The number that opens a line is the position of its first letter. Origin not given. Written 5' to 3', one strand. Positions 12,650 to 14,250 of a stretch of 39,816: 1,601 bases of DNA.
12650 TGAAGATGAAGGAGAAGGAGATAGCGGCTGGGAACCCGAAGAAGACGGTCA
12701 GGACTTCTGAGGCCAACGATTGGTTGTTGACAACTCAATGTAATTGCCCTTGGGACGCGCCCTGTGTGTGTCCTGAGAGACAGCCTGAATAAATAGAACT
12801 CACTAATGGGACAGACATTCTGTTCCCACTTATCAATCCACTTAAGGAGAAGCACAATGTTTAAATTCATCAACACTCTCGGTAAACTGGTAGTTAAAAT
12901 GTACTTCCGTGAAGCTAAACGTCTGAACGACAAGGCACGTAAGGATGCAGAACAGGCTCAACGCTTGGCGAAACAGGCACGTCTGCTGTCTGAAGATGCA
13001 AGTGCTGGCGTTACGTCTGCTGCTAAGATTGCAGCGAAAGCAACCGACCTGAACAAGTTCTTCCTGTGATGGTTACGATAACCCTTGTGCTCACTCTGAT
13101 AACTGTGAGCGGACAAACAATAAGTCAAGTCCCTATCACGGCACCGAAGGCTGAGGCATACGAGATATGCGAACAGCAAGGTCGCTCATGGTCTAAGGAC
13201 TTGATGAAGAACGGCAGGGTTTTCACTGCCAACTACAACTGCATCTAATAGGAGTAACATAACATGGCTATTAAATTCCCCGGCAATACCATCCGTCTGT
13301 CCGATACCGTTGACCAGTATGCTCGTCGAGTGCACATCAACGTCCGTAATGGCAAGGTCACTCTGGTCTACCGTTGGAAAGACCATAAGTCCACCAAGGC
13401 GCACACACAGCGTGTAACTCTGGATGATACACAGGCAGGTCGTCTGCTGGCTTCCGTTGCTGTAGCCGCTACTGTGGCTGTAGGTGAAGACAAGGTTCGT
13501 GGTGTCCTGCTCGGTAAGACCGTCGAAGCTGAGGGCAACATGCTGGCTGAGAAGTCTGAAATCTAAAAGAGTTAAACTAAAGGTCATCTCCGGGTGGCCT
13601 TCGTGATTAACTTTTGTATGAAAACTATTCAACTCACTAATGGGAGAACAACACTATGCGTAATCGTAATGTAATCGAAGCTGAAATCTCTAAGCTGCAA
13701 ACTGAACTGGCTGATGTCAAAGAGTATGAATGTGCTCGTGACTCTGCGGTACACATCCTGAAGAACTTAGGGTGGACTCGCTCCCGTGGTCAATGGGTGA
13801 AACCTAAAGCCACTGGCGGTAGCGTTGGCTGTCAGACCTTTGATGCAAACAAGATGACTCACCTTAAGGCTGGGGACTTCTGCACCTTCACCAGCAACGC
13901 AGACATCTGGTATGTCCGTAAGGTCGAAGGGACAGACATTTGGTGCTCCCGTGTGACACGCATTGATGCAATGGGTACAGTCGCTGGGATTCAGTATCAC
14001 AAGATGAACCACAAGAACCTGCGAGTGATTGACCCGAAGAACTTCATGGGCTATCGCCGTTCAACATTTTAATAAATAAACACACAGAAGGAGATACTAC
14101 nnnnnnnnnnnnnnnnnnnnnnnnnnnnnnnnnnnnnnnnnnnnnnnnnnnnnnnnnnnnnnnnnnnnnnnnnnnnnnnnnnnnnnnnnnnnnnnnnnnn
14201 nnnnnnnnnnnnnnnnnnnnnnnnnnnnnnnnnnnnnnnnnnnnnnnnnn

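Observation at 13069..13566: Two unassigned small genes between 4.3 and the R4.7 hairpin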

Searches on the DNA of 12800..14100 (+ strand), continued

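Call 77: get_annotated_region(hit=H117, flank=100)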
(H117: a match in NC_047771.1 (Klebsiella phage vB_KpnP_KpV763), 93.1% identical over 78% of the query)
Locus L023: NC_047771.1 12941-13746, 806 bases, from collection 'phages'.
description: Klebsiella phage vB_KpnP_KpV763, complete genome.
organism: Klebsiella phage vB_KpnP_KpV763 (NCBI taxid 1882400)
taxonomy: Viruses; Duplodnaviria; Heunggongvirae; Uroviricota; Caudoviricetes; Autographiviridae; Studiervirinae; Przondovirus; Przondovirus KpV763
host: Klebsiella pneumoniae; source: sewage; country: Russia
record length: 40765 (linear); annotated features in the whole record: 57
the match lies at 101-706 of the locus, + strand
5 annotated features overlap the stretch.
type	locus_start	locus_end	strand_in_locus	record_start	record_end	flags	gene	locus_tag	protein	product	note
CDS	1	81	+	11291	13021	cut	-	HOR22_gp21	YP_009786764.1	DNA primase/helicase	-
CDS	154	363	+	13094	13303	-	-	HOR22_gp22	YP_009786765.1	hypothetical protein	-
CDS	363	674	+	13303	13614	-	-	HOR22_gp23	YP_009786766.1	hypothetical protein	-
regulatory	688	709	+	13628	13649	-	-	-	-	promoter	-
CDS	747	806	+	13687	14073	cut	-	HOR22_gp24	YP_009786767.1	hypothetical protein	-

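Call 78: get_annotated_region(hit=H167, flank=100)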
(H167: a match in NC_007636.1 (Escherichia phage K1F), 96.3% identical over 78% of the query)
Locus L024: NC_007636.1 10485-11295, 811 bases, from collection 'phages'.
description: Enterobacteria phage K1F, complete genome.
organism: Escherichia phage K1F (NCBI taxid 344021)
taxonomy: Viruses; Duplodnaviria; Heunggongvirae; Uroviricota; Caudoviricetes; Autographiviridae; Studiervirinae; Kayfunavirus; Kayfunavirus K1F
host: -; source: -; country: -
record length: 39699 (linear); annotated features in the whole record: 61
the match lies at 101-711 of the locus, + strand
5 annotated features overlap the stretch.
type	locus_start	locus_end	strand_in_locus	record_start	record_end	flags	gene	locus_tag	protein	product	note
CDS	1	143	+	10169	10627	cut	3.5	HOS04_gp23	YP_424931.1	amidase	putative lysozyme/RNA polymerase inhibitor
CDS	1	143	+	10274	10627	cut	3.5B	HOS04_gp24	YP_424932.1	amidase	putative lysozyme/RNA polymerase inhibitor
CDS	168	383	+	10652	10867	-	3.7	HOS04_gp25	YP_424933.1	gp3.7 protein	-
CDS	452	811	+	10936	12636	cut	4A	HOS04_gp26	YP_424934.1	toprim domain-containing protein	putative DNA primase/helicase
CDS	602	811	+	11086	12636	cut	4B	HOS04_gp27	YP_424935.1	toprim domain-containing protein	putative DNA helicase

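Call 79: get_annotated_region(hit=H157, flank=100)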
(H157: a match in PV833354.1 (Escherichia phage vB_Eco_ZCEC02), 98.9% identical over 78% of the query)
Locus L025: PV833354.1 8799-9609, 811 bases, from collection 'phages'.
description: Escherichia phage vB_Eco_ZCEC02, complete genome.
organism: Escherichia phage vB_Eco_ZCEC02 (NCBI taxid 3445451)
taxonomy: Viruses
host: Escherichia coli; source: medical sewage water; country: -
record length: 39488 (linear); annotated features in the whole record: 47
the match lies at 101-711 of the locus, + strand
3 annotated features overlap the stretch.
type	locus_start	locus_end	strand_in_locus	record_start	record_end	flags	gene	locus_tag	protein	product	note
CDS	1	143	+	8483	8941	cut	-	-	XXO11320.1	endolysin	-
CDS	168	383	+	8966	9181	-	-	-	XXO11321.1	hypothetical protein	-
CDS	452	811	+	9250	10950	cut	-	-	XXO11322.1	primase/helicase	-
